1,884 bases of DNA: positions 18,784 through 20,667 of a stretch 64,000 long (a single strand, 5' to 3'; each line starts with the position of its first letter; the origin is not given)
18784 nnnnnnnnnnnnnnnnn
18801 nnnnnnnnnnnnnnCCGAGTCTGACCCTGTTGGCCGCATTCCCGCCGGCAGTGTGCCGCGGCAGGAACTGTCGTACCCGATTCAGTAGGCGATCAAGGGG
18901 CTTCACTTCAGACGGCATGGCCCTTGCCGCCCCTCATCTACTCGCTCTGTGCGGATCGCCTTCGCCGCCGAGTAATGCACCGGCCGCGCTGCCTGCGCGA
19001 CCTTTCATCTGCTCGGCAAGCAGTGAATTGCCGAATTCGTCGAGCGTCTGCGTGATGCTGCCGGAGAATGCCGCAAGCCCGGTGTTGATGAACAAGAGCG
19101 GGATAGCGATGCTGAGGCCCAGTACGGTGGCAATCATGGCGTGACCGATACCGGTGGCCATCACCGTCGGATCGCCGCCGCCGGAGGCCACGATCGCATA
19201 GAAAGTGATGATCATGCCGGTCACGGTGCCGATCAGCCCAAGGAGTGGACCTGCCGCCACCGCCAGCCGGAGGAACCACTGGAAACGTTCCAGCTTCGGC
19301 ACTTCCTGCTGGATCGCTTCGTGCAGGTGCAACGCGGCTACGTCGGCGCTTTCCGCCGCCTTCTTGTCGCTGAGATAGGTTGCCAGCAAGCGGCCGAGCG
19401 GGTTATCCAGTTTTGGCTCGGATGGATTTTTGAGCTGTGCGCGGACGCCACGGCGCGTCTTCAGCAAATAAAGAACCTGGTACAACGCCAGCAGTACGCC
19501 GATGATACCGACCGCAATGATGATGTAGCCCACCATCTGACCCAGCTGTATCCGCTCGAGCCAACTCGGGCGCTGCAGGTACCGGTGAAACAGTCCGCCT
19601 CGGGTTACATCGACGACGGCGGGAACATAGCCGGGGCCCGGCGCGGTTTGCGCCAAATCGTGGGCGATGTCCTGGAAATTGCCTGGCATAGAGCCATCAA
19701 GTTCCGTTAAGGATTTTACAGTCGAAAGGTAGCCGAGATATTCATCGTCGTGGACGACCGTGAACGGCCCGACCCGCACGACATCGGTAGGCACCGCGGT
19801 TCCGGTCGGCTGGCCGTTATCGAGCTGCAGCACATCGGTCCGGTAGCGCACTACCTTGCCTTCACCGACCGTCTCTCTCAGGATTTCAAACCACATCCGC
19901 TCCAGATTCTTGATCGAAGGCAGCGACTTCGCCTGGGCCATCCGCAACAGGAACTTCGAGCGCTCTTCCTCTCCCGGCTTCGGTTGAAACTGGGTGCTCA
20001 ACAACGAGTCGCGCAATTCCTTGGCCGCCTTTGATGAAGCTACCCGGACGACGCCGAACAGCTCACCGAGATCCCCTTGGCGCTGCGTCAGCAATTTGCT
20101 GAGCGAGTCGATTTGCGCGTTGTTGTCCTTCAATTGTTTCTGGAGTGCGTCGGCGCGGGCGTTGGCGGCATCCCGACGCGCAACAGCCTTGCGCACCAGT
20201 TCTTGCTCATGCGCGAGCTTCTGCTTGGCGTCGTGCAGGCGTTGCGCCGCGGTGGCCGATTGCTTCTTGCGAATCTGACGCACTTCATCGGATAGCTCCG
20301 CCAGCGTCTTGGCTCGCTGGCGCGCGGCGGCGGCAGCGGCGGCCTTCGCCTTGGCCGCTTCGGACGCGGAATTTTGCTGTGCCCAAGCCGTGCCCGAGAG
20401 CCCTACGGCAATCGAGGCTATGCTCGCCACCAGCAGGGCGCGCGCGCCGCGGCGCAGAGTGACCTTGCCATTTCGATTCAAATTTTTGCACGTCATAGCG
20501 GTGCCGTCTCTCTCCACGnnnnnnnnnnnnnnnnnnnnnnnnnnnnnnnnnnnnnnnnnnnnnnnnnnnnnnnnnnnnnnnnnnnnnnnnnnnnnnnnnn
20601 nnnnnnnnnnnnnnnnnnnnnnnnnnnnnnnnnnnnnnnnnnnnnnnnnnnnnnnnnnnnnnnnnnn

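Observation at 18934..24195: TonB2-type motor operon with two TtpC-like proteins and two ExbD but no TonB and no TPR gene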

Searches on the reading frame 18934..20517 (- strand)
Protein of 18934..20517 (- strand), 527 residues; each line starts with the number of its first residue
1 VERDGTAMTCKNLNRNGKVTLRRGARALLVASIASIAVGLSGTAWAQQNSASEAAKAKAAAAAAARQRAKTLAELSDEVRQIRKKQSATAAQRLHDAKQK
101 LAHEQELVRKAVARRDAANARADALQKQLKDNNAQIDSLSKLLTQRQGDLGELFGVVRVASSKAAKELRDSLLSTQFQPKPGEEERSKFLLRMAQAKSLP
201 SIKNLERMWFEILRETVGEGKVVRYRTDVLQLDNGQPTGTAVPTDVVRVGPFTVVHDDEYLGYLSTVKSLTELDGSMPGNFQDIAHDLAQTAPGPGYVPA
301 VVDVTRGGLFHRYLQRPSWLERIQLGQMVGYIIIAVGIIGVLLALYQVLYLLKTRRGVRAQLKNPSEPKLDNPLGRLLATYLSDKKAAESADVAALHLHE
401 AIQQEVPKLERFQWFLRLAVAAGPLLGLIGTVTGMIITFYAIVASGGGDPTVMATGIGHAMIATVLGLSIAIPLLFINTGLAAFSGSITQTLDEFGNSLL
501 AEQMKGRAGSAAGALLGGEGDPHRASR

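Call 4: search_protein_families(library=pfam, proteins=[window:18934-20517:-], max_evalue=0.01)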
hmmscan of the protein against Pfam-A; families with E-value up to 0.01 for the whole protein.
window:18934-20517:- (527 aa): 2 families
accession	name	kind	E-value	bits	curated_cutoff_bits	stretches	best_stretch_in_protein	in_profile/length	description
PF01618.21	MotA_ExbB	-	3.1e-25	88.8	22.9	1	371-492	3-125/127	MotA/TolQ/ExbB proton channel family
PF08614.16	ATG16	-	0.0012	19.5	33.7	1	44-149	56-159/200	Autophagy protein 16 (ATG16)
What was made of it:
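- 18934..20517 (-): TtpC-like paralogue 2 (C2, 527 aa, or 520 aa from the ATG at 20496): signal peptide, a long helix, a DUF3450-like globular domain, then a 3-TM ExbB/MotA domain. PF01618 at residues 371-492 (call 4).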

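Call 8: find_homologous_proteins(query=window:18934-20517:-)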
Query window:18934-20517:- (527 aa): 4966 proteins with E <= 0.001 among 8000 candidates; the best 120 are listed.
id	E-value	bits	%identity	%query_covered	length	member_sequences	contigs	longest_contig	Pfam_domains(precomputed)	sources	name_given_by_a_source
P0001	0.0e+0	1075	94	100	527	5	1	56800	PF01618.22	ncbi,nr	ncbi:MAG TPA: MotA/TolQ/ExbB proton channel family protein [Gammaproteobacteria bacterium]|nr:MotA/T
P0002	2.2e-218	744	68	99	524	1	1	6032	PF01618.22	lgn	-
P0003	4.6e-217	740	67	99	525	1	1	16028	PF01618.22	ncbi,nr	ncbi:MAG TPA: MotA/TolQ/ExbB proton channel family protein [Gammaproteobacteria bacterium]|nr:MotA/T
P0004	8.3e-214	729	68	96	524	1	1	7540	PF01618.22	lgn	-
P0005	1.0e-211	722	66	99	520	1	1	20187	PF01618.22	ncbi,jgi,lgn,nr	ncbi:MAG TPA: MotA/TolQ/ExbB proton channel family protein [Gammaproteobacteria bacterium]|jgi:biopo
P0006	4.7e-184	631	61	96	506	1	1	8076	PF01618.22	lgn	-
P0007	1.5e-177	609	64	86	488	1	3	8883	PF01618.22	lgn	-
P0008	1.1e-171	590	59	95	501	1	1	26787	PF01618.22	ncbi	-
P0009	3.7e-160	552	54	94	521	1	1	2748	PF01618.22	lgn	-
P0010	5.2e-157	542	53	91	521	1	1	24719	PF01618.22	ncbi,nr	ncbi:MAG: MotA/TolQ/ExbB proton channel family protein [Gammaproteobacteria bacterium]|nr:MotA/TolQ/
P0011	3.3e-153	529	54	91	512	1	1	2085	PF01618.22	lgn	-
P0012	6.0e-151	522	55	83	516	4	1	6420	PF01618.22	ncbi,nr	ncbi:MAG TPA: MotA/TolQ/ExbB proton channel family protein [Woeseiaceae bacterium]|nr:MotA/TolQ/ExbB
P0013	4.0e-150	519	55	83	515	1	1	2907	PF01618.22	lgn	-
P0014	6.8e-150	518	56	82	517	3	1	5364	PF01618.22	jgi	jgi:biopolymer transport protein ExbB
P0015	5.6e-149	515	55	83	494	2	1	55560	PF01618.22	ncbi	ncbi:MAG: MotA/TolQ/ExbB proton channel family protein [Woeseia sp.]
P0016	1.6e-148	514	54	92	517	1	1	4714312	PF01618.22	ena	-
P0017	2.5e-148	513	57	82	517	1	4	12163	PF01618.22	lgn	-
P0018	6.1e-148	512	57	81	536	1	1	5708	PF01618.22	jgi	jgi:biopolymer transport protein ExbB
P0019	9.2e-147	508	55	82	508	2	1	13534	PF01618.22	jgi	jgi:biopolymer transport protein ExbB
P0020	1.5e-146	507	56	82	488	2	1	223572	PF01618.22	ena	-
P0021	1.6e-146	507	56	82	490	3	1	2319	PF01618.22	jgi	jgi:biopolymer transport protein ExbB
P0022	5.9e-146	505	54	91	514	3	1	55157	PF01618.22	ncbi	-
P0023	1.9e-145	503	56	83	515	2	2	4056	PF01618.22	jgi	jgi:biopolymer transport protein ExbB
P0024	2.8e-143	496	53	82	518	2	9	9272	PF01618.22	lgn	-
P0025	4.3e-143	496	55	82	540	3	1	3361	PF01618.22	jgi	jgi:biopolymer transport protein ExbB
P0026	6.8e-143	495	54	84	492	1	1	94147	PF01618.22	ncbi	ncbi:MAG TPA: MotA/TolQ/ExbB proton channel family protein [Pseudomonadales bacterium]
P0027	1.3e-142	494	53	84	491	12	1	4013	PF01618.22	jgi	jgi:biopolymer transport protein ExbB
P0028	4.0e-142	492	58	77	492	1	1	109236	PF01618.22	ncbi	ncbi:MAG TPA: MotA/TolQ/ExbB proton channel family protein [Gammaproteobacteria bacterium]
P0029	1.0e-141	491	54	83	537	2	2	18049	PF01618.22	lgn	-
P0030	4.9e-140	486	54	83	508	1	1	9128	PF01618.22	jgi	jgi:biopolymer transport protein ExbB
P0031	8.4e-140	485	52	80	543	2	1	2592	PF01618.22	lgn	-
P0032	8.5e-140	485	54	83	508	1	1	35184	PF01618.22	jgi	jgi:biopolymer transport protein ExbB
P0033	8.9e-140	485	53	83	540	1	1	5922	PF01618.22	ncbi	-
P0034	1.1e-139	484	54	83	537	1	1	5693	PF01618.22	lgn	-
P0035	5.4e-139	482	54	80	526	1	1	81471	PF01618.22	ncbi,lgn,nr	ncbi:MAG TPA: MotA/TolQ/ExbB proton channel family protein [Gammaproteobacteria bacterium]|nr:MotA/T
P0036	7.6e-139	482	54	80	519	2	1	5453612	PF01618.22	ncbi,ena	-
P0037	4.7e-138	479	54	80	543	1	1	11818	PF01618.22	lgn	-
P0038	6.1e-138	479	55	78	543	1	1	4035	PF01618.22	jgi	jgi:biopolymer transport protein ExbB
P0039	1.3e-137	478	55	80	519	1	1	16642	PF01618.22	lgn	-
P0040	1.7e-137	477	54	82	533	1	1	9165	PF01618.22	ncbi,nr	ncbi:MAG TPA: MotA/TolQ/ExbB proton channel family protein [Gammaproteobacteria bacterium]|nr:MotA/T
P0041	8.0e-137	475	55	80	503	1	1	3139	PF01618.22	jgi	jgi:biopolymer transport protein ExbB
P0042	2.1e-136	474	50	82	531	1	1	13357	PF01618.22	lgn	-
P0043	2.6e-136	473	53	82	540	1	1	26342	PF01618.22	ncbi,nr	ncbi:MAG TPA: MotA/TolQ/ExbB proton channel family protein [Woeseiaceae bacterium]|nr:MotA/TolQ/ExbB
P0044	2.8e-136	473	54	81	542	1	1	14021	PF01618.22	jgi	jgi:biopolymer transport protein ExbB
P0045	3.0e-136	473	52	84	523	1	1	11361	PF01618.22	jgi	jgi:biopolymer transport protein ExbB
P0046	3.0e-136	473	54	82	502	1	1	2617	PF01618.22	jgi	jgi:biopolymer transport protein ExbB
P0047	6.5e-136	472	52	83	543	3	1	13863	PF01618.22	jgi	jgi:biopolymer transport protein ExbB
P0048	9.4e-136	471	54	84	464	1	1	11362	PF01618.22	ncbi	-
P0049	1.6e-135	471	54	85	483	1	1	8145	PF01618.22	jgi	jgi:biopolymer transport protein ExbB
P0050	2.1e-135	470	53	81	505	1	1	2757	PF01618.22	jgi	jgi:biopolymer transport protein ExbB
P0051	4.9e-135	469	52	82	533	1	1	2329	PF01618.22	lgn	-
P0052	5.6e-135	469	53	86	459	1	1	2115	PF01618.22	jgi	jgi:biopolymer transport protein ExbB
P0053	6.9e-135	469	55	83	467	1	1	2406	PF01618.22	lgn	-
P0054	7.3e-135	469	53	82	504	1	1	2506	PF01618.22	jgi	jgi:biopolymer transport protein ExbB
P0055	1.2e-134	468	54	83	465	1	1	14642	PF01618.22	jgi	-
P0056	1.3e-134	468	52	80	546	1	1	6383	PF01618.22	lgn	-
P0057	1.7e-134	467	52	80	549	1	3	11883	PF01618.22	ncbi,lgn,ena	-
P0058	1.9e-134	467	54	83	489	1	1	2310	PF01618.22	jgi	jgi:biopolymer transport protein ExbB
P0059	2.7e-134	467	53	83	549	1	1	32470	PF01618.22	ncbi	-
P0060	3.1e-134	466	52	84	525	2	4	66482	PF01618.22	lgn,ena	-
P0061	3.7e-134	466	52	82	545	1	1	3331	PF01618.22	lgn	-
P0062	3.8e-134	466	52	83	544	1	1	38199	PF01618.22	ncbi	-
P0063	4.1e-134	466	54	84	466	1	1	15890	PF01618.22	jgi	jgi:biopolymer transport protein ExbB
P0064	4.6e-134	466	54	84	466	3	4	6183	PF01618.22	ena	-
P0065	6.8e-134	465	54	84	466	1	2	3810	PF01618.22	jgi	jgi:biopolymer transport protein ExbB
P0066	1.2e-133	465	53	80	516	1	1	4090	PF01618.22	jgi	jgi:biopolymer transport protein ExbB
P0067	1.3e-133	464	53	81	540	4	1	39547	PF01618.22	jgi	-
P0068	1.4e-133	464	51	81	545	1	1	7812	PF01618.22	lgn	-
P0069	1.4e-133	464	54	83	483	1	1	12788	PF01618.22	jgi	jgi:biopolymer transport protein ExbB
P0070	2.2e-133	464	54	82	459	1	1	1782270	PF01618.22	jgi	jgi:biopolymer transport protein ExbB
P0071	2.4e-133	464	53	83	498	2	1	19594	PF01618.22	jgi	jgi:biopolymer transport protein ExbB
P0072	3.5e-133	463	51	82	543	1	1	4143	PF01618.22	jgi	jgi:biopolymer transport protein ExbB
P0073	6.9e-133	462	52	87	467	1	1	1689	PF01618.22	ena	-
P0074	7.0e-133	462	52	87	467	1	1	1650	PF01618.22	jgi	-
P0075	7.2e-133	462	53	84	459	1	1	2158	PF01618.22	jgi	jgi:biopolymer transport protein ExbB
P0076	1.2e-132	461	53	82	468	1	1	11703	PF01618.22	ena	-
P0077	1.2e-132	461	52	82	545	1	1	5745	PF01618.22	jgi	jgi:biopolymer transport protein ExbB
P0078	1.6e-132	461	53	84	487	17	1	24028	PF01618.22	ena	-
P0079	1.7e-132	461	50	92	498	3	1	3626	PF01618.22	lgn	-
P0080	2.0e-132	460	50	92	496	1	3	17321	PF01618.22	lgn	-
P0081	2.1e-132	460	52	84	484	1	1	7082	PF01618.22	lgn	-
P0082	2.7e-132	460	52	85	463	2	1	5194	PF01618.22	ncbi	-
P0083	2.7e-132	460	53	82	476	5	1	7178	PF01618.22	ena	-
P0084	2.8e-132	460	54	82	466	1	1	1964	PF01618.22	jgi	jgi:biopolymer transport protein ExbB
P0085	3.1e-132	460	52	92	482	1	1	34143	PF01618.22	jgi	jgi:biopolymer transport protein ExbB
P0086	3.2e-132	460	53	84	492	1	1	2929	PF01618.22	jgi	jgi:biopolymer transport protein ExbB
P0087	4.9e-132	459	53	84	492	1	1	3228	PF01618.22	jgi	jgi:biopolymer transport protein ExbB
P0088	5.2e-132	459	51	91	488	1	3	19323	PF01618.22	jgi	jgi:biopolymer transport protein ExbB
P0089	6.2e-132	459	52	88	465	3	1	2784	PF01618.22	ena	-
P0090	7.4e-132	459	54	83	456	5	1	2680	PF01618.22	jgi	-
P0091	1.0e-131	458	51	91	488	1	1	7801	PF01618.22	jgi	jgi:biopolymer transport protein ExbB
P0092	1.4e-131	458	51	83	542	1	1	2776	PF01618.22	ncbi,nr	ncbi:MAG TPA: MotA/TolQ/ExbB proton channel family protein [Gammaproteobacteria bacterium]|nr:MotA/T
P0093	1.9e-131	457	50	83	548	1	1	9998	PF01618.22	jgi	jgi:biopolymer transport protein ExbB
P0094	2.3e-131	457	52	82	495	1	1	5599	PF01618.22,PF03929.22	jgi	-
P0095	2.5e-131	457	53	84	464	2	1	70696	PF01618.22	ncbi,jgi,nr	ncbi:MAG TPA: MotA/TolQ/ExbB proton channel family protein [Gammaproteobacteria bacterium]|jgi:biopo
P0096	2.9e-131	457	52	84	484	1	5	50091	PF01618.22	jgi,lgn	jgi:biopolymer transport protein ExbB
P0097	3.0e-131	457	53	84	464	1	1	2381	PF01618.22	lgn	-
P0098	3.1e-131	457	52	87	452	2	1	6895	PF01618.22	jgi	-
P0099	4.8e-131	456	53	83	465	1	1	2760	PF01618.22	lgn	-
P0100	6.0e-131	456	51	83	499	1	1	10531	PF01618.22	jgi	jgi:biopolymer transport protein ExbB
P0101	6.2e-131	456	53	83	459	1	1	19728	PF01618.22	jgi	-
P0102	9.0e-131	455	52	84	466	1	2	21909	PF01618.22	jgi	jgi:biopolymer transport protein ExbB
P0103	9.9e-131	455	53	82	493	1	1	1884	PF01618.22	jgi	jgi:biopolymer transport protein ExbB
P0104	1.3e-130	455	53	83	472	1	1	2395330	PF01618.22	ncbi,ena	-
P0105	1.3e-130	454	51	82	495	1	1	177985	PF01618.22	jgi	jgi:biopolymer transport protein ExbB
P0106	1.4e-130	454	52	82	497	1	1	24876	PF01618.22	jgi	jgi:biopolymer transport protein ExbB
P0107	1.6e-130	454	52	80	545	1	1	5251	PF01618.22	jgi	jgi:biopolymer transport protein ExbB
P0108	1.6e-130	454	53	83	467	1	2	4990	PF01618.22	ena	-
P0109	1.7e-130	454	52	84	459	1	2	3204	PF01618.22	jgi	jgi:biopolymer transport protein ExbB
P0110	1.8e-130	454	52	83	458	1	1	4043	PF01618.22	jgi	jgi:biopolymer transport protein ExbB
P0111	1.8e-130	454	51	83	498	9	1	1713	PF01618.22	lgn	-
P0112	1.9e-130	454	51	83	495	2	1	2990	PF01618.22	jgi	jgi:biopolymer transport protein ExbB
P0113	2.0e-130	454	53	83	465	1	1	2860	PF01618.22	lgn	-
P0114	2.2e-130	454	53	83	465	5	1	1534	PF01618.22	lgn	-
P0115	2.3e-130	454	52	84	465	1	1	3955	PF01618.22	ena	-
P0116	2.5e-130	454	51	82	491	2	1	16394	PF01618.22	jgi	jgi:biopolymer transport protein ExbB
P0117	2.5e-130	454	52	84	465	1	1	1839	PF01618.22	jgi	-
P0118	2.7e-130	453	52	86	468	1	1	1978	PF01618.22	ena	-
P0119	2.7e-130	453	56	78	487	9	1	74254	PF01618.22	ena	-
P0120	2.8e-130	453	52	83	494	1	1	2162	PF01618.22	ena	-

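Call 9: find_encoding_contigs(protein=P0016, flank=8000, max_places=2)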
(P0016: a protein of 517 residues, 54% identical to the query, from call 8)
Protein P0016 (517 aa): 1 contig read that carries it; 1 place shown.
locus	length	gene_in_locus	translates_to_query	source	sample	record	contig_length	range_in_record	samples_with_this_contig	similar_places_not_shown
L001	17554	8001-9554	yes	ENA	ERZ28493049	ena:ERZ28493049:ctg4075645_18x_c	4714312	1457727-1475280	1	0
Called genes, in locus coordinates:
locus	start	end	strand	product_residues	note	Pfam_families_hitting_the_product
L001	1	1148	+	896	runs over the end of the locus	PF00069:Pkinase, PF07714:PK_Tyr_Ser-Thr, PF01636:APH (weak), PF03109:ABC1 (weak), PF26549:Tricorn_N, PF26550:Tricorn_2nd (weak), PF26549:Tricorn_N (weak), PF07676:PD40 (weak)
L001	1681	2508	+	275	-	PF11932:DUF3450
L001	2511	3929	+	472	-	PF01618:MotA_ExbB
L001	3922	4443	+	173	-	PF01618:MotA_ExbB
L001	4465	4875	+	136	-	PF02472:ExbD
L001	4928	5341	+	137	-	PF02472:ExbD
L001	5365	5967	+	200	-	PF03544:TonB_C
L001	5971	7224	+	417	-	PF00515:TPR_1 (faint), PF07719:TPR_2 (faint), PF09976:TPR_21 (faint), PF13428:TPR_14 (faint), PF12895:ANAPC3 (faint), PF13374:TPR_10 (faint), PF14559:TPR_19 (weak), PF13432:TPR_16 (weak), +3 more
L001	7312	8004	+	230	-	PF11932:DUF3450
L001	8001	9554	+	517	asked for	PF01618:MotA_ExbB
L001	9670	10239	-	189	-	PF06803:DUF1232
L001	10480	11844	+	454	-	PF00324:AA_permease, PF13520:AA_permease_2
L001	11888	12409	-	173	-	PF01058:Oxidored_q6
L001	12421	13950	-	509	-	PF00374:NiFeSe_Hases (faint), PF00346:Complex1_49kDa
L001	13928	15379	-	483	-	PF00361:Proton_antipo_M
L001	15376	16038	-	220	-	-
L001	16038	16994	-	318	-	PF00146:NADHdh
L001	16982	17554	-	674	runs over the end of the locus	PF00361:Proton_antipo_M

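Call 10: find_encoding_contigs(protein=P0036, flank=8000, max_places=2)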
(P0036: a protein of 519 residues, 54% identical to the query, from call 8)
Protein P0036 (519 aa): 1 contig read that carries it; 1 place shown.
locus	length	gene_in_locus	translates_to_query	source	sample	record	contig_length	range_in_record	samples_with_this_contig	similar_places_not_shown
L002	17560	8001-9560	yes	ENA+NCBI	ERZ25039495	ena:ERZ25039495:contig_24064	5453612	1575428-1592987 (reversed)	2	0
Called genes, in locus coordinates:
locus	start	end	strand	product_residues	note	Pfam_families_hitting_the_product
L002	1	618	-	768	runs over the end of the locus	PF07715:Plug, PF00593:TonB_dep_Rec_b-barrel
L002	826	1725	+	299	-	-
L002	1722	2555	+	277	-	PF11932:DUF3450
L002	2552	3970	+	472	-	PF01618:MotA_ExbB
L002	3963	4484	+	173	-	PF01618:MotA_ExbB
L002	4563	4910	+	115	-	PF02472:ExbD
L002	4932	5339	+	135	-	PF02472:ExbD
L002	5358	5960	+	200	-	PF03544:TonB_C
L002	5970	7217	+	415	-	PF23914:TPR_CcmH_CycH (faint), PF00515:TPR_1 (faint), PF07719:TPR_2 (faint), PF12895:ANAPC3 (faint), PF13428:TPR_14 (faint), PF13432:TPR_16 (faint), PF14559:TPR_19 (weak), PF13424:TPR_12 (weak), +4 more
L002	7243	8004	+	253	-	PF11932:DUF3450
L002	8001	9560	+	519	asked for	PF01618:MotA_ExbB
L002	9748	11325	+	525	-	PF13493:DUF4118, PF00512:HisKA, PF02518:HATPase_c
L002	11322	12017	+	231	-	PF00072:Response_reg, PF00486:Trans_reg_C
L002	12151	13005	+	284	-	PF18734:HEPN_AbiU2 (weak)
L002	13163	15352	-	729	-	PF13577:SnoaL_4, PF12680:SnoaL_2 (faint), PF13577:SnoaL_4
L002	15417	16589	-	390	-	PF02771:Acyl-CoA_dh_N, PF00441:Acyl-CoA_dh_1 (faint), PF08028:Acyl-CoA_dh_2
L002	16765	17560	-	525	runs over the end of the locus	PF00682:HMGL-like, PF22617:HCS_D2, PF08502:LeuA_dimer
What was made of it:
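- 9-gene clusters in L001 and L002 (calls 9, 10).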

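Call 11: find_encoding_contigs(protein=P0001, flank=10000, max_places=2)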
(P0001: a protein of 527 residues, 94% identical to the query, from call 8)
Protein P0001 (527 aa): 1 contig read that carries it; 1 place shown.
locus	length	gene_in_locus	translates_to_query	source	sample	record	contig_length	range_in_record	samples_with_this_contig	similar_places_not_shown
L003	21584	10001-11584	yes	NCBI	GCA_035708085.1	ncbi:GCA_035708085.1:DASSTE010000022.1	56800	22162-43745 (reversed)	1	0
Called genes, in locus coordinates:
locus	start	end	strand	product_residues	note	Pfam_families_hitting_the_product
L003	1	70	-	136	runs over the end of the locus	-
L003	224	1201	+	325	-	PF00056:Ldh_1_N, PF02866:Ldh_1_C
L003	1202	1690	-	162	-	PF02308:MgtC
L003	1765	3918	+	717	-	PF00580:UvrD-helicase, PF13245:AAA_19, PF13361:UvrD_C, PF13538:UvrD_C_2 (weak), PF21196:PcrA_UvrD_tudor (weak)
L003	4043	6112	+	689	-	PF00582:Usp, PF13493:DUF4118, PF00512:HisKA, PF02518:HATPase_c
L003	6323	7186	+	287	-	PF11932:DUF3450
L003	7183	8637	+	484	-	PF01618:MotA_ExbB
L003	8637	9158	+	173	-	PF01618:MotA_ExbB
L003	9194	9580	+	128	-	PF02472:ExbD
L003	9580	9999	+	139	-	PF02472:ExbD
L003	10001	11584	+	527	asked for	PF01618:MotA_ExbB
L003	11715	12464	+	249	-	PF00072:Response_reg, PF00486:Trans_reg_C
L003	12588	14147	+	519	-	PF02661:Fic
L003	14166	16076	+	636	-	PF02705:K_trans, PF22776:K_trans_C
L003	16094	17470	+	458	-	PF01210:NAD_Gly3P_dh_N (faint), PF01488:Shikimate_DH (faint), PF02254:TrkA_N, PF02558:ApbA (faint), PF03435:Sacchrp_dh_NADP (faint), PF02080:TrkA_C, PF02254:TrkA_N, PF02080:TrkA_C, +3 more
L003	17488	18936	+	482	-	PF02386:TrkH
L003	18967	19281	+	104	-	PF13428:TPR_14 (faint), PF13432:TPR_16 (weak), PF14559:TPR_19 (weak)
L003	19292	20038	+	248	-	PF18306:LDcluster4, PF03641:Lysine_decarbox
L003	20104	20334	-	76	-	-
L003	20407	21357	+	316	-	PF00561:Abhydrolase_1, PF12146:Hydrolase_4 (weak), PF12697:Abhydrolase_6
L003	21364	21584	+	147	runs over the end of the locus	PF02580:Tyr_Deacylase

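Call 12: find_encoding_contigs(protein=P0005, flank=10000, max_places=2)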
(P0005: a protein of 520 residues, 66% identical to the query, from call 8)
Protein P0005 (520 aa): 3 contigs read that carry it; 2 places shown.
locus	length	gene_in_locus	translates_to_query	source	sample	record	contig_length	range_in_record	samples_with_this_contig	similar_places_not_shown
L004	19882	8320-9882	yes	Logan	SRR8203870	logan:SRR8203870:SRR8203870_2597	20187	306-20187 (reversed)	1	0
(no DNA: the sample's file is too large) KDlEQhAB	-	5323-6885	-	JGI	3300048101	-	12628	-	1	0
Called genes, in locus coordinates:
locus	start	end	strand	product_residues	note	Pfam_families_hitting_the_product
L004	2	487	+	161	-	?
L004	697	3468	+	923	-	PF02702:KdpD, PF00582:Usp, PF13493:DUF4118, PF00512:HisKA, PF02518:HATPase_c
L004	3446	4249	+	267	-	PF00072:Response_reg, PF00486:Trans_reg_C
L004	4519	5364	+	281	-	PF11932:DUF3450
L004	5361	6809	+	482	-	PF01618:MotA_ExbB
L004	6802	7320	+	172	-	PF01618:MotA_ExbB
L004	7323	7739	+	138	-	PF02472:ExbD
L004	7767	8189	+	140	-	PF02472:ExbD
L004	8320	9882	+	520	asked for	PF01618:MotA_ExbB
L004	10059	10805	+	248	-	PF00072:Response_reg, PF00486:Trans_reg_C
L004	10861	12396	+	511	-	PF02661:Fic (weak)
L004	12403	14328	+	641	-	PF02705:K_trans, PF22776:K_trans_C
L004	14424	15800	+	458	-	PF00070:Pyr_redox (faint), PF01488:Shikimate_DH (faint), PF02254:TrkA_N, PF02558:ApbA (faint), PF03435:Sacchrp_dh_NADP (faint), PF02080:TrkA_C, PF02254:TrkA_N, PF02080:TrkA_C, +3 more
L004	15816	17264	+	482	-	PF02386:TrkH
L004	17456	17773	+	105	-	PF13432:TPR_16 (weak)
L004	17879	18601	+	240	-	PF18306:LDcluster4, PF03641:Lysine_decarbox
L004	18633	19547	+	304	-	PF01636:APH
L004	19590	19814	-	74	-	-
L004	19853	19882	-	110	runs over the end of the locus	?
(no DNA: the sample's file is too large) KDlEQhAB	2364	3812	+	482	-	PF01618:MotA_ExbB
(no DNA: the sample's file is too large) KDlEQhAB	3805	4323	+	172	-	PF01618:MotA_ExbB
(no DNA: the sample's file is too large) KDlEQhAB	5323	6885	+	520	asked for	PF01618:MotA_ExbB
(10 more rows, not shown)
